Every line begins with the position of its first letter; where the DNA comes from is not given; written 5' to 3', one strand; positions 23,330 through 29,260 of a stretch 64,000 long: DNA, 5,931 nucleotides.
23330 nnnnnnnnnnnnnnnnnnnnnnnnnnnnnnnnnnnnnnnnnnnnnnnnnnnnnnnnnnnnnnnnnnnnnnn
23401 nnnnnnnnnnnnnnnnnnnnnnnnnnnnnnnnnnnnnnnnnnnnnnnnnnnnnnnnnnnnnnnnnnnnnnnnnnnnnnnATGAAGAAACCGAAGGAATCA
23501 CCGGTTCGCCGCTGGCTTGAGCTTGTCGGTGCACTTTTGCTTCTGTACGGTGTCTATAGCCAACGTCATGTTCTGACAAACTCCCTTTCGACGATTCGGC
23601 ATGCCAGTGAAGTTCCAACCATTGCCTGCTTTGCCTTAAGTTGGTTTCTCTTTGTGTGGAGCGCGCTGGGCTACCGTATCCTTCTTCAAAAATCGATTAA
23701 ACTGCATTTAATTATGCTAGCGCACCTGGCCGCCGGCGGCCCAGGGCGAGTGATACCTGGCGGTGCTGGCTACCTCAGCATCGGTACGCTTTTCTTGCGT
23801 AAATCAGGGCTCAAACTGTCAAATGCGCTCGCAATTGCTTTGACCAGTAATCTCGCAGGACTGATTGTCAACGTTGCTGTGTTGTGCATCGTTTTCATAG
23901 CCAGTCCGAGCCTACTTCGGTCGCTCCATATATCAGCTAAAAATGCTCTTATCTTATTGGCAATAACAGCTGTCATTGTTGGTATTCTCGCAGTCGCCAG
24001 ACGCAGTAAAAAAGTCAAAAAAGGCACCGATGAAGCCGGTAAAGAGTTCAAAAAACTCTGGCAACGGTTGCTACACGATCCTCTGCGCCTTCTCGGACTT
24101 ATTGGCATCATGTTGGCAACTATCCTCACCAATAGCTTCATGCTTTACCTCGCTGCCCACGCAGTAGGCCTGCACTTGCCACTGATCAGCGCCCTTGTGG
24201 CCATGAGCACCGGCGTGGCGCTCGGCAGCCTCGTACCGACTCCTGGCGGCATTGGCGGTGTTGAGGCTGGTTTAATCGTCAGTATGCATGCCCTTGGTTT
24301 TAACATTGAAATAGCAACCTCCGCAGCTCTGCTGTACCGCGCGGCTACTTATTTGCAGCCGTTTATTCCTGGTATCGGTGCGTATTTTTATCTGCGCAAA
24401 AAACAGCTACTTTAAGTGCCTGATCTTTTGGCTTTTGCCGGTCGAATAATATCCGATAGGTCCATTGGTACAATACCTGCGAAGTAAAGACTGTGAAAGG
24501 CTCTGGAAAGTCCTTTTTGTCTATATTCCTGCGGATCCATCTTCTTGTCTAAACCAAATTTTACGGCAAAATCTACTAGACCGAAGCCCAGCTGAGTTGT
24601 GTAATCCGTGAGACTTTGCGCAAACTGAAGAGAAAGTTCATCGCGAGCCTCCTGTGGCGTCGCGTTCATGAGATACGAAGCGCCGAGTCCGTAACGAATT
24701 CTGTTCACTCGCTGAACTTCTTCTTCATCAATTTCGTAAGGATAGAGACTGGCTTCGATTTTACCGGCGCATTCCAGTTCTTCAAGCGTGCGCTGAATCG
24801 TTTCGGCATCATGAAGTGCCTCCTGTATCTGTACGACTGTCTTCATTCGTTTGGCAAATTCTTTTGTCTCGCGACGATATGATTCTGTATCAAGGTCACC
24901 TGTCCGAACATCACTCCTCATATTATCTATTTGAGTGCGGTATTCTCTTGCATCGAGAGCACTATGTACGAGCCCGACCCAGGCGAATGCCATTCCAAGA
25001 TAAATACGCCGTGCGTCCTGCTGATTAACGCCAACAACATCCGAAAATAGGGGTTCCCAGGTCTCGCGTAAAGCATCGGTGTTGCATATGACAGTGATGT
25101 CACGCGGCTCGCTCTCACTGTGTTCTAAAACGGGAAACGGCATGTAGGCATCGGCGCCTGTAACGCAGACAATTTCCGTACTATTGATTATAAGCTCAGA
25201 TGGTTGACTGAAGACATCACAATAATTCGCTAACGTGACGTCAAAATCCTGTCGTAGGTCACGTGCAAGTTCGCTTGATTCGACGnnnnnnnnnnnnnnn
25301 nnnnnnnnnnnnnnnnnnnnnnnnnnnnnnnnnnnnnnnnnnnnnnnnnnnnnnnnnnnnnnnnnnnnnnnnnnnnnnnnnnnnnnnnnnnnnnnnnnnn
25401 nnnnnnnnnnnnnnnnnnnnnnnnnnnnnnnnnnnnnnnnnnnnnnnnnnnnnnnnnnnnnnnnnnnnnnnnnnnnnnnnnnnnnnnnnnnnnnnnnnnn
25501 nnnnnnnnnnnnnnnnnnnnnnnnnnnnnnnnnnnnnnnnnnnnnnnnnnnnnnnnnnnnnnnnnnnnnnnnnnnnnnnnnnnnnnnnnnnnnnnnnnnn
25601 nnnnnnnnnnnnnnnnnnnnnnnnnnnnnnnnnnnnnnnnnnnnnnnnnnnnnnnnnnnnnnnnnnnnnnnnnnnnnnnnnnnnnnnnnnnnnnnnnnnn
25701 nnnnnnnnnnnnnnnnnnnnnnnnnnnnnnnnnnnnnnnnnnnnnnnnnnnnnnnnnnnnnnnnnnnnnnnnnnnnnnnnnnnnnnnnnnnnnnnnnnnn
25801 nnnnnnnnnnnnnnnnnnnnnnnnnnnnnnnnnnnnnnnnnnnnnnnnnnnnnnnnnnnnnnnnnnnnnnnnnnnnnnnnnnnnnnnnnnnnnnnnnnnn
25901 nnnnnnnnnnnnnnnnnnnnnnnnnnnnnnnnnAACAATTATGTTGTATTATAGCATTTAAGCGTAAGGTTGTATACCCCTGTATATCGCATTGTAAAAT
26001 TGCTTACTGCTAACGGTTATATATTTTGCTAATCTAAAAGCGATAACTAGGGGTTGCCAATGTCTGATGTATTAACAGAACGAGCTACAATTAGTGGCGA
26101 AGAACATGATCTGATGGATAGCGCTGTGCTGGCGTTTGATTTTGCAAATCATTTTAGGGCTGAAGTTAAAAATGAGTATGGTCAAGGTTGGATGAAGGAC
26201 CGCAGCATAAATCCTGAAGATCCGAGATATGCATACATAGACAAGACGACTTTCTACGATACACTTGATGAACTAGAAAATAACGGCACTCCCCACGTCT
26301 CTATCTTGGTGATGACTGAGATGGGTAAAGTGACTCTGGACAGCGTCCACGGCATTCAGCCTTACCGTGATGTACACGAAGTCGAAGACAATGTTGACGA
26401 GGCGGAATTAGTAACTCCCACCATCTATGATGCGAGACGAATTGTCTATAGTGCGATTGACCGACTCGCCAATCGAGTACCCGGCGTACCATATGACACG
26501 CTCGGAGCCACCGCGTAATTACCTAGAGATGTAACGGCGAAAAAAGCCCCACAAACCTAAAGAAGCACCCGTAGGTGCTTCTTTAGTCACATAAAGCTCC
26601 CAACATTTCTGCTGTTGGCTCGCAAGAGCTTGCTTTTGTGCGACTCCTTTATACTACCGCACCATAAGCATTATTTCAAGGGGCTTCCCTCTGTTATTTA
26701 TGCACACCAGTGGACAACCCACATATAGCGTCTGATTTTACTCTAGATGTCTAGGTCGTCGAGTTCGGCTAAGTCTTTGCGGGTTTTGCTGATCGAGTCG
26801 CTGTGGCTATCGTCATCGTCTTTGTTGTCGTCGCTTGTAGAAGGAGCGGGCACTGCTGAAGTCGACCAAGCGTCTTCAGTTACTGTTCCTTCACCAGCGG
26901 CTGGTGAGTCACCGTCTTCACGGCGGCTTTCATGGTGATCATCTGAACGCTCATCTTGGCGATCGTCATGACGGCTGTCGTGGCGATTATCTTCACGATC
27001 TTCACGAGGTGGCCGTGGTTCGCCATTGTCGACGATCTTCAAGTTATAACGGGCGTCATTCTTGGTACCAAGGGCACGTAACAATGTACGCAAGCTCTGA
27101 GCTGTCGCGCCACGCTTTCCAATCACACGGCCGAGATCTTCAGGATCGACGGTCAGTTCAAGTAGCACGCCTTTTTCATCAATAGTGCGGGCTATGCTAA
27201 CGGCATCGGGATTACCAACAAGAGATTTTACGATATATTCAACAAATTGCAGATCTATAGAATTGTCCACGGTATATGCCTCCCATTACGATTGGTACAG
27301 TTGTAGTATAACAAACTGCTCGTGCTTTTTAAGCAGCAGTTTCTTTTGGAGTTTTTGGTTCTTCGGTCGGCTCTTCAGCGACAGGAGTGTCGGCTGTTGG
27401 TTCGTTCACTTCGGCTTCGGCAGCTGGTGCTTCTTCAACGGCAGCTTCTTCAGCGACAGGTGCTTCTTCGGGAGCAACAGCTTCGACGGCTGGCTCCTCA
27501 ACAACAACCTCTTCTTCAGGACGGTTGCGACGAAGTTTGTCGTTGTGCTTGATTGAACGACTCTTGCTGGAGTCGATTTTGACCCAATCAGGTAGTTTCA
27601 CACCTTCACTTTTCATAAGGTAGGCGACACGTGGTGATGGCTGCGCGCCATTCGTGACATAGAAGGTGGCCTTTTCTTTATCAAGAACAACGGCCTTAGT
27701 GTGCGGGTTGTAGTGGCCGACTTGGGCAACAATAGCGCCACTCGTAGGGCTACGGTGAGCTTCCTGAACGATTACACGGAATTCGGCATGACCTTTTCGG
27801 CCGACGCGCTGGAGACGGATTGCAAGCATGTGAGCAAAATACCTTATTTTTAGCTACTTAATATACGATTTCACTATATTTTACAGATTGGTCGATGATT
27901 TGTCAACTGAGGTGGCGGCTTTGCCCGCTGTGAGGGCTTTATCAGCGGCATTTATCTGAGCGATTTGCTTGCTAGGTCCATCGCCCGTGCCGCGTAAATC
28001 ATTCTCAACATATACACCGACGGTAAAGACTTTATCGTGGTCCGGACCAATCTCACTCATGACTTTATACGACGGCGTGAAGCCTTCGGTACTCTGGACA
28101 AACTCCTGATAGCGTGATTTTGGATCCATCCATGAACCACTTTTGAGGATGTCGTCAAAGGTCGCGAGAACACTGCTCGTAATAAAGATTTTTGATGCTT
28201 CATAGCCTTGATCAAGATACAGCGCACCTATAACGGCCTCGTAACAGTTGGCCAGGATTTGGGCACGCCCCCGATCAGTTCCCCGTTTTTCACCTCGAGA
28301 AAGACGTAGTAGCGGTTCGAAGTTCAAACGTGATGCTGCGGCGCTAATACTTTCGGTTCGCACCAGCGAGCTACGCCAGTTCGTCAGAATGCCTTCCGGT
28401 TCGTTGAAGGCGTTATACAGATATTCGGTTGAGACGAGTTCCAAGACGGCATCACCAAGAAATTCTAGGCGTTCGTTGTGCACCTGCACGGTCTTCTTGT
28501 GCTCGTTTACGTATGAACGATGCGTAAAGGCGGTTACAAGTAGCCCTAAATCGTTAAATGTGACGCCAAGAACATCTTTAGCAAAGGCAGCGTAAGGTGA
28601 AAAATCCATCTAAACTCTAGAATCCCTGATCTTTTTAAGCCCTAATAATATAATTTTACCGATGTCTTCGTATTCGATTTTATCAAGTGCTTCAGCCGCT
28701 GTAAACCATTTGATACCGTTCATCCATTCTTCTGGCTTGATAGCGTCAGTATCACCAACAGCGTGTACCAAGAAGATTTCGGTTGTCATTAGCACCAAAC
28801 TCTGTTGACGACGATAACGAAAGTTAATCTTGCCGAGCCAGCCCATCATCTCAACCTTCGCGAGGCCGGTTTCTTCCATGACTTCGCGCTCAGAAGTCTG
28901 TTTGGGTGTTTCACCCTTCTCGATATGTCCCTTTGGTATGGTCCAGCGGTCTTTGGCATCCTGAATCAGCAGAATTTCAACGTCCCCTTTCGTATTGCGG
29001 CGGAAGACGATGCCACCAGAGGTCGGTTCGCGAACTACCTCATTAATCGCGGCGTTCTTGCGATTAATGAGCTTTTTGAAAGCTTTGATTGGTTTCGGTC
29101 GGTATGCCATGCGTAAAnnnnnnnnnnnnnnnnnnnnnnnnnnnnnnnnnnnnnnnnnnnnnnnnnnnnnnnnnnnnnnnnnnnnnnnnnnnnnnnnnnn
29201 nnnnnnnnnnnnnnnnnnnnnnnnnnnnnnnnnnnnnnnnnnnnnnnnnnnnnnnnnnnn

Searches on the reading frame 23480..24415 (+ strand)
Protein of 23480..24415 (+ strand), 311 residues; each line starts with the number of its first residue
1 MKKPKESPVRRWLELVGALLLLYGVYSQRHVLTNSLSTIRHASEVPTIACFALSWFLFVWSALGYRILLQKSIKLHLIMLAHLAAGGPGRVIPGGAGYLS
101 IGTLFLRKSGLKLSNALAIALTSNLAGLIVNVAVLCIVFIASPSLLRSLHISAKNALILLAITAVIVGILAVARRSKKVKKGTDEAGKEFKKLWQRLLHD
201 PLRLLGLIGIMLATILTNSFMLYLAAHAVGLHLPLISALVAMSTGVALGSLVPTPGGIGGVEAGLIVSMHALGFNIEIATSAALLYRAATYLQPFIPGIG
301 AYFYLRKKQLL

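Call 47: search_protein_families(library=pfam, proteins=[window:23480-24415:+], max_evalue=0.001)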
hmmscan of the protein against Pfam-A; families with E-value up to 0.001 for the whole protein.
window:23480-24415:+ (311 aa): 2 families
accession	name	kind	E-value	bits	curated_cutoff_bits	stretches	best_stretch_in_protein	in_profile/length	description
PF03706.18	LPG_synthase_TM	-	2.1e-25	90.3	33.4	1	30-298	22-302/302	Lysylphosphatidylglycerol synthase TM region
PF19554.4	DUF6077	-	0.00038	19.8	27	1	99-227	17-133/354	Family of unknown function (DUF6077)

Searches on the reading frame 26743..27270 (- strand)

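Call 47: search_protein_families(library=pfam, proteins=[window:26743-27270:-], max_evalue=0.001)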
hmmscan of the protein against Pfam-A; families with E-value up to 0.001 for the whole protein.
window:26743-27270:- (175 aa): 1 family
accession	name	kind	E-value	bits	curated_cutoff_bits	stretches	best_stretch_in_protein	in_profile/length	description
PF13083.13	KH_KhpA-B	-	6.1e-22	77.8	32.1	1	8-79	2-73/73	KhpA/KhpB, KH domain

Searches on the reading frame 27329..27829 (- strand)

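Call 48: search_protein_families(library=pfam, proteins=[window:27329-27829:-], max_evalue=0.001)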
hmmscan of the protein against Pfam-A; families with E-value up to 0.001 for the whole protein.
window:27329-27829:- (166 aa): 1 family
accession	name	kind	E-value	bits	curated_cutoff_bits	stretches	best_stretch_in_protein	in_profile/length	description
PF00886.24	Ribosomal_S16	-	2.3e-11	43.9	27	1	8-65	1-62/62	Ribosomal protein S16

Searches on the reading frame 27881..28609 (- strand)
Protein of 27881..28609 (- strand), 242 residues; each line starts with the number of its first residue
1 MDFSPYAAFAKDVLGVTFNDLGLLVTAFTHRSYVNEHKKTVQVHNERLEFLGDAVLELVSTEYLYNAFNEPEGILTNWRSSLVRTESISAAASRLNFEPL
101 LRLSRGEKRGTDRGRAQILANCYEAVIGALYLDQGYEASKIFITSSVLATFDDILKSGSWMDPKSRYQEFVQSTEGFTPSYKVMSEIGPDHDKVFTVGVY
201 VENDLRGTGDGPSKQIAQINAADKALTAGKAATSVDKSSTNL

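Call 48: search_protein_families(library=pfam, proteins=[window:27881-28609:-], max_evalue=0.001)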
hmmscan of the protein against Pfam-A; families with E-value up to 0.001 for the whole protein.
window:27881-28609:- (242 aa): 4 families
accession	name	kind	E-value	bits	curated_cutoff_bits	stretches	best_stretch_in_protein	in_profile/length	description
PF14622.11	Ribonucleas_3_3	-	1e-36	126.4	35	1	23-149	4-126/128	Ribonuclease-III-like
PF00636.31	Ribonuclease_3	-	1.5e-23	84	27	1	46-135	1-102/102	Ribonuclease III domain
PF00035.32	dsrm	-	1.3e-13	51.7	23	1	163-226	1-63/66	Double-stranded RNA binding motif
PF22935.1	RM44_endonuclase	-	9e-06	26.2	27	1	14-130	13-139/139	Large ribosomal subunit protein mL44, endonuclease domain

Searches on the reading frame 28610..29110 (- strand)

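Call 48: search_protein_families(library=pfam, proteins=[window:28610-29110:-], max_evalue=0.001)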
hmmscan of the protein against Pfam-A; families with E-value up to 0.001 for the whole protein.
window:28610-29110:- (166 aa): 1 family
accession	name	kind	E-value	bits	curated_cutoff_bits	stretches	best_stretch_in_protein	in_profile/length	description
PF00293.34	NUDIX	-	1.4e-17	64.4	21.1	1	34-148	8-125/134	NUDIX domain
